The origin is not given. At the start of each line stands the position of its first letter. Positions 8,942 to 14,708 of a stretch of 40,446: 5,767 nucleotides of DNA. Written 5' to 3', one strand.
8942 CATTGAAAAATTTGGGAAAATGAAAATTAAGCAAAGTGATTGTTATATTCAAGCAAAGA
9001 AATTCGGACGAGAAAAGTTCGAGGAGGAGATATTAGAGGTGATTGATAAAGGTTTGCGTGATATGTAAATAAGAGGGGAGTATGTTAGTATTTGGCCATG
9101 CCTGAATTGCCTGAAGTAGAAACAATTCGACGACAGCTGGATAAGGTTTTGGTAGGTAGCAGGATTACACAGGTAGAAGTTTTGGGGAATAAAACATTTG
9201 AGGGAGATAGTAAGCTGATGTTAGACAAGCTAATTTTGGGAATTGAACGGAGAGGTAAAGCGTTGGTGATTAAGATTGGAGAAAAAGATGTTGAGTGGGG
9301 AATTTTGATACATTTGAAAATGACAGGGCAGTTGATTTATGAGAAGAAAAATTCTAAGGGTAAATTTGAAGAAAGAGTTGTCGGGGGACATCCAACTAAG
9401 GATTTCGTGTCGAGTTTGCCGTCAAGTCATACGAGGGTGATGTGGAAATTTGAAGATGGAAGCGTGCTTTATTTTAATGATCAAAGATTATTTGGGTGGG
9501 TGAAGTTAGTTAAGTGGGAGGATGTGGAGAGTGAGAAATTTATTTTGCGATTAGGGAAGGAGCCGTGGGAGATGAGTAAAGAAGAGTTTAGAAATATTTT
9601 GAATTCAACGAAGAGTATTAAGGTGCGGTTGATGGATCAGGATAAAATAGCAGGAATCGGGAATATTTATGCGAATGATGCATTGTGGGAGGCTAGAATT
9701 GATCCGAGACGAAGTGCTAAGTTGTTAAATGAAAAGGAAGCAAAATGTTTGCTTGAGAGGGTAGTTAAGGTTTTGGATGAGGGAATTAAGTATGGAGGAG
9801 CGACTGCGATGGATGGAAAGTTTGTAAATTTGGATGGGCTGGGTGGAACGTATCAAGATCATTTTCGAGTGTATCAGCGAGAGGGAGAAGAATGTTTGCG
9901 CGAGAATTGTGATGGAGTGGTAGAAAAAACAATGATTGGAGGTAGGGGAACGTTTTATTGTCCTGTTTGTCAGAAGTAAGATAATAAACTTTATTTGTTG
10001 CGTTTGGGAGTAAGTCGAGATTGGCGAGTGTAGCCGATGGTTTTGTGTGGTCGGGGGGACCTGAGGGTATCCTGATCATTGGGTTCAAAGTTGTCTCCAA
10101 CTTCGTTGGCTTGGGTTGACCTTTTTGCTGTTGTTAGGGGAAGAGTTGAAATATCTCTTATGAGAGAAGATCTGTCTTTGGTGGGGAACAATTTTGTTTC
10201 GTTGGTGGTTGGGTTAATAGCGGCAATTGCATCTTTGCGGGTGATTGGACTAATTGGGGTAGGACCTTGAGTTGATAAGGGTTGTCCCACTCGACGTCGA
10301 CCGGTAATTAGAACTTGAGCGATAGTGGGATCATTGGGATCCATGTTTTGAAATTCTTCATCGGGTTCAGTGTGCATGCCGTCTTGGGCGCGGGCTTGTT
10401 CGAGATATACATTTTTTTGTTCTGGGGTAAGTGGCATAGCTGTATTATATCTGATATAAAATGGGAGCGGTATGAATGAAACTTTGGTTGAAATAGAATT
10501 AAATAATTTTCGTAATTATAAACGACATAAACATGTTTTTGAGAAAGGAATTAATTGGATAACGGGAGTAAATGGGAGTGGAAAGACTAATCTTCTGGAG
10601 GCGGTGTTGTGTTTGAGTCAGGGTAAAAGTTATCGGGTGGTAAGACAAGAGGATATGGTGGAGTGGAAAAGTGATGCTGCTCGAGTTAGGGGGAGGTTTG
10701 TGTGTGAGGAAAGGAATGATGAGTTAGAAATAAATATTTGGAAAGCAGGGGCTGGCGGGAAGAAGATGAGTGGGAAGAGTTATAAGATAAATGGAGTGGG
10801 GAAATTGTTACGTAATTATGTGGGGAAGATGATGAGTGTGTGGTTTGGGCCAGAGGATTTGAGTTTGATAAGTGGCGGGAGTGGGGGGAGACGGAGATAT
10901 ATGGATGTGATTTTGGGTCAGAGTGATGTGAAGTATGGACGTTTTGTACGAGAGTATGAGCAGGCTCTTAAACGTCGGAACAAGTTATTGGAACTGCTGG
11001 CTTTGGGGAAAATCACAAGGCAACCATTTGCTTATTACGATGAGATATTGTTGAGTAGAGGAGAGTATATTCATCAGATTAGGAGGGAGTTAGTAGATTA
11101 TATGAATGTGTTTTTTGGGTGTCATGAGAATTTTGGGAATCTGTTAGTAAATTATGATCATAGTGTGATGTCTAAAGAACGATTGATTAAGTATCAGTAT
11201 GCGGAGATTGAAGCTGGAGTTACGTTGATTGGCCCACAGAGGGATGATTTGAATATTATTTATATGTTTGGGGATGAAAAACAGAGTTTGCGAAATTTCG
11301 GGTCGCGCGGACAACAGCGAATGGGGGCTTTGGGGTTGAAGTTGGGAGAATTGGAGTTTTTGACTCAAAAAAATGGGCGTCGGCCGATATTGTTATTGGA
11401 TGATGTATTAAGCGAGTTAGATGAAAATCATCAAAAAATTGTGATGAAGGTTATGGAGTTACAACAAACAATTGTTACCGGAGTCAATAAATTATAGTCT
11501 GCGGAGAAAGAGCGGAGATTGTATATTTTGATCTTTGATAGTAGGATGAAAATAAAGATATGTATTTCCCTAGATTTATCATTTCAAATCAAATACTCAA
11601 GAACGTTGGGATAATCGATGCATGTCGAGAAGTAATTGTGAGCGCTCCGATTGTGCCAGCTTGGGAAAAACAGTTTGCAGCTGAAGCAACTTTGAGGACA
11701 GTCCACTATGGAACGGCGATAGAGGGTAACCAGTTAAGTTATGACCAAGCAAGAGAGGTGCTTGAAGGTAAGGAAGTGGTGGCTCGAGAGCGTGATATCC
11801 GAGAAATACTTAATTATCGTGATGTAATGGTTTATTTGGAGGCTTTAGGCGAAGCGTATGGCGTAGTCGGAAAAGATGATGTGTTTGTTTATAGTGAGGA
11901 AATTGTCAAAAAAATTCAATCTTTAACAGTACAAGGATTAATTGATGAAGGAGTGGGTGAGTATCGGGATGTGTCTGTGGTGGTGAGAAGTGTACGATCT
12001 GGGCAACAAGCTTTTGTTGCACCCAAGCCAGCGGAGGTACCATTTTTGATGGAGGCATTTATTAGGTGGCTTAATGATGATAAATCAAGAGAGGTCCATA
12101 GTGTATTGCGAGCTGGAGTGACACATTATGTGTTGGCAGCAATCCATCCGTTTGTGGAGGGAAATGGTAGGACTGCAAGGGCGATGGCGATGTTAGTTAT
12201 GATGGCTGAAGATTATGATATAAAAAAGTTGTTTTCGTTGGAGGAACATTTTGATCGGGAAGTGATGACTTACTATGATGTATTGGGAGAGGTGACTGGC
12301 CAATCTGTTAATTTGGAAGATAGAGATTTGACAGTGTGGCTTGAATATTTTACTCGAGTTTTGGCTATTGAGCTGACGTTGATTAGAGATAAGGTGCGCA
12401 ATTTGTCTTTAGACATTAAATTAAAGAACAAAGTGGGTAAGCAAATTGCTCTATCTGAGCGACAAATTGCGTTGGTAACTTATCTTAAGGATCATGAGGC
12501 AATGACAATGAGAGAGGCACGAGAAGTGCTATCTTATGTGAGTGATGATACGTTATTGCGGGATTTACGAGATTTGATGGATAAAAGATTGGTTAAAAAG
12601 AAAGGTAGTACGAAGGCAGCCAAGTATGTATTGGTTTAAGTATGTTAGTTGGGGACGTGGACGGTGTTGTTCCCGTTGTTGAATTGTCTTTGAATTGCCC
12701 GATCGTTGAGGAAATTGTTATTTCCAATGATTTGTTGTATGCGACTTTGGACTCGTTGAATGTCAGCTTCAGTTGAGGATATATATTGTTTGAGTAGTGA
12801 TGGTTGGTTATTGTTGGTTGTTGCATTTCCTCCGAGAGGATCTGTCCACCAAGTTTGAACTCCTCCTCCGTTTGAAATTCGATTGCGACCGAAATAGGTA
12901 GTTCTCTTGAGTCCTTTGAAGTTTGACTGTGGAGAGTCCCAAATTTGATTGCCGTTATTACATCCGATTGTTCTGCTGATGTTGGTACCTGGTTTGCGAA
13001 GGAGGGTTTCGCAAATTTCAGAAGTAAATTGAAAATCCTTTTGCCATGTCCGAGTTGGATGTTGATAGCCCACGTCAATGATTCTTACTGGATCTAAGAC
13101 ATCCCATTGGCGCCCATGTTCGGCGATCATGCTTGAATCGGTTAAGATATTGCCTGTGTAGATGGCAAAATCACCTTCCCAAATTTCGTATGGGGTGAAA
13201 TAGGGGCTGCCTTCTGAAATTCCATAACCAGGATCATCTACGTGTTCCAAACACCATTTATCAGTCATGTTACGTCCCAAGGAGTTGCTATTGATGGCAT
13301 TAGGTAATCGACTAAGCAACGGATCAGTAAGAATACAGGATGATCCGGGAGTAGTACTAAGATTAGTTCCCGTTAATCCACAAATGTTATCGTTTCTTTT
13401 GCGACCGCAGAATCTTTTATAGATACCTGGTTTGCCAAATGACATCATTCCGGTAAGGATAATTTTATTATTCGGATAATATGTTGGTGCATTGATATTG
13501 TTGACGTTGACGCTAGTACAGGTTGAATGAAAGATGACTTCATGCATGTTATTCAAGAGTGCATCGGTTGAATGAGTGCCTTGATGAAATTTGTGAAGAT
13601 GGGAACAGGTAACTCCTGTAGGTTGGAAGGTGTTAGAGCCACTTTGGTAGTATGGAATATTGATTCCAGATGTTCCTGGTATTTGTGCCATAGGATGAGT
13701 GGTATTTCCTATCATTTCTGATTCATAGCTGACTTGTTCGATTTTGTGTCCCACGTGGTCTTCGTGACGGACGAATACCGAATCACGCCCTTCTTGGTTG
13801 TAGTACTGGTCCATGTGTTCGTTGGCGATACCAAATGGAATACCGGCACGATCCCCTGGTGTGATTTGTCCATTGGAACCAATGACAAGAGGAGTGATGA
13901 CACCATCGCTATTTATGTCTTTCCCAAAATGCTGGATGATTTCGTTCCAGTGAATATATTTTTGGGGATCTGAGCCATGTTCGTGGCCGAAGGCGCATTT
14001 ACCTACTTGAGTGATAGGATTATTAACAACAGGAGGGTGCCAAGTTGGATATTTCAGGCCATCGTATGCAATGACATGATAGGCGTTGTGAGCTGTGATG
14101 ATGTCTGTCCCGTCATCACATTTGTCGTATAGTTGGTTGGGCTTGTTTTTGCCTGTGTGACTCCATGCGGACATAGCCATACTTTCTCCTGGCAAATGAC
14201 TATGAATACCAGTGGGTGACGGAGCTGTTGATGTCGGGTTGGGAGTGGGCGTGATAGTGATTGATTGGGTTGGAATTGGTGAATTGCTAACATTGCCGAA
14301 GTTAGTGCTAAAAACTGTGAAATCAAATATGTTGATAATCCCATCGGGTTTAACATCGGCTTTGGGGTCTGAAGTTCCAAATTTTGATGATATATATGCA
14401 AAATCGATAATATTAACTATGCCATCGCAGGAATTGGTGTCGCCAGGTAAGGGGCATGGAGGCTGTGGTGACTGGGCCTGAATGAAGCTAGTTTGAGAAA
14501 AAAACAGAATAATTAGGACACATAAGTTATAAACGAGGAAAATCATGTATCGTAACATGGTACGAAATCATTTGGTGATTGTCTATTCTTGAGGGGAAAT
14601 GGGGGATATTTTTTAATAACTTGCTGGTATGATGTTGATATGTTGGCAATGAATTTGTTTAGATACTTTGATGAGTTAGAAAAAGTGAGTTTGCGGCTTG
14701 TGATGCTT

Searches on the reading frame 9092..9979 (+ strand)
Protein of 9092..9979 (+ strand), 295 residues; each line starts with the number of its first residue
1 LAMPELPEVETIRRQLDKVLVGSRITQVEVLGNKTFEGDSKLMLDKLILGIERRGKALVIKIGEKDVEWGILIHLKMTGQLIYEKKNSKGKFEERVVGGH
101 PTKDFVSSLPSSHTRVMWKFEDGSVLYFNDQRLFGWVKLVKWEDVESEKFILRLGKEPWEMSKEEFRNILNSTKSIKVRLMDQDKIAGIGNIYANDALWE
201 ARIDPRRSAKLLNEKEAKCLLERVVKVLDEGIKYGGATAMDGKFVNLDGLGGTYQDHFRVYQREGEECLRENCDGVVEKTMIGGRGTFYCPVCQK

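Call 38: search_protein_families(library=pfam, proteins=[window:9092-9979:+], max_evalue=0.001)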
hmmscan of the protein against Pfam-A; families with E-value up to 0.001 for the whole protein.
window:9092-9979:+ (295 aa): 3 families
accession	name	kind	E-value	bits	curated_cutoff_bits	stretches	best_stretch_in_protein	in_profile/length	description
PF01149.29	Fapy_DNA_glyco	-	3.5e-25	89.3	25.5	1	3-136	1-116/117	Formamidopyrimidine-DNA glycosylase N-terminal domain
PF06831.19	H2TH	-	5.6e-22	78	34.7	1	161-238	10-88/93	Formamidopyrimidine-DNA glycosylase H2TH domain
PF06827.20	zf-FPG_IleRS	-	7.8e-05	22.9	21.3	1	265-295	1-29/30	Zinc finger found in FPG and IleRS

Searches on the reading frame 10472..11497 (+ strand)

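Call 39: search_protein_families(library=pfam, proteins=[window:10472-11497:+], max_evalue=0.001)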
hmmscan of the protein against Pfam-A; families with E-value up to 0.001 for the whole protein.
window:10472-11497:+ (341 aa): 6 families
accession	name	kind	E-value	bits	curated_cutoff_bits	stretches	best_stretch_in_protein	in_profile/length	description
PF02463.25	SMC_N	-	1.1e-23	84.3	40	1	5-336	2-195/220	RecF/RecN/SMC N terminal domain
PF13476.12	AAA_23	-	3.2e-09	38.1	27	1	8-60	2-54/201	AAA domain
PF13175.12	AAA_15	-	2.6e-08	34.4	32.1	1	5-103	3-92/374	AAA ATPase domain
PF13555.12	AAA_29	-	0.00015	21.8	27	1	5-48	1-45/61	P-loop containing region of AAA domain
PF13304.12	AAA_21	-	0.00018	22.2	27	1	27-50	1-24/304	AAA domain, putative AbiEii toxin, Type IV TA system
PF02492.25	cobW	-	0.00072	19.6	20.7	0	29-74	4-49/180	CobW/HypB/UreG, nucleotide-binding domain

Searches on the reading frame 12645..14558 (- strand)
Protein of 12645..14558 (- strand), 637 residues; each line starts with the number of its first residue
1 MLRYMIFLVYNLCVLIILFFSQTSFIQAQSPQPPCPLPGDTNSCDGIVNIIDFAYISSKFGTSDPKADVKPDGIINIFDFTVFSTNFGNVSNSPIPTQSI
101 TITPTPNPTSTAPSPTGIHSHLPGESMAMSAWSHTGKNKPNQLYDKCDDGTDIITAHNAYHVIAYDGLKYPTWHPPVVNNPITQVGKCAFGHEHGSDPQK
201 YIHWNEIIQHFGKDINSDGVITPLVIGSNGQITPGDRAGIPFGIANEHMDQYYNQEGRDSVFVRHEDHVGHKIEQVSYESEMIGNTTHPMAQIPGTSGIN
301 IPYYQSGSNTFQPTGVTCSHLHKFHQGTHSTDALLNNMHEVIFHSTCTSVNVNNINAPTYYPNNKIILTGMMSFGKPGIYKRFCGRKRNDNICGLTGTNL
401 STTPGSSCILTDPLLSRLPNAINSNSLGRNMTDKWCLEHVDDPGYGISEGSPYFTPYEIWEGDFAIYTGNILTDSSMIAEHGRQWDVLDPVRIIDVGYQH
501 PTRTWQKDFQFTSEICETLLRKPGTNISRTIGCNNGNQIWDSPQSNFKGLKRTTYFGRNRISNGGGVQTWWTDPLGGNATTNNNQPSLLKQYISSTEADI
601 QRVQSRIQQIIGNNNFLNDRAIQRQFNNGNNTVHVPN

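Call 5: search_protein_families(library=pfam, proteins=[window:12645-14558:-], max_evalue=0.1)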
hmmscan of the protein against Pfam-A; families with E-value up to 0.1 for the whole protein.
window:12645-14558:- (637 aa): 1 family
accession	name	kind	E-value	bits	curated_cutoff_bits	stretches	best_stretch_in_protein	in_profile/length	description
PF00404.24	Dockerin_1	-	0.0069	17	22.9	0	39-82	2-51/57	Dockerin type I domain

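Call 19: search_solved_structures(query=window:12645-14558:-, max_evalue=1)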
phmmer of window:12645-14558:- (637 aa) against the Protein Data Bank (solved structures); distinct sequences matched with E-value up to 1: 2.
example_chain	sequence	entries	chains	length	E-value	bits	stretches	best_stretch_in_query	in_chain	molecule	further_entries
2y3n_B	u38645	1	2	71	0.0084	17.5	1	37-93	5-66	CELLULOSOMAL FAMILY-48 PROCESSIVE GLYCOSIDE HYDROLASE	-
24gc_A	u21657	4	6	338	0.83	10.9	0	224-259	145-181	Dihydroxypropanesulfonate (DHPS) TRAP transporter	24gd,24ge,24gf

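Call 34: search_protein_families(library=ncbifam, proteins=[window:12645-14558:-], max_evalue=0.1)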
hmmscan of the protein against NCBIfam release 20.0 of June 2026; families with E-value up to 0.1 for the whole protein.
window:12645-14558:- (637 aa): 1 family
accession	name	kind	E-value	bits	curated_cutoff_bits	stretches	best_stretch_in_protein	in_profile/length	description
NF041540.1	dockerin_GC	domain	1.3e-06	28.7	29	1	41-87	11-63/67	GC-type dockerin domain-anchored protein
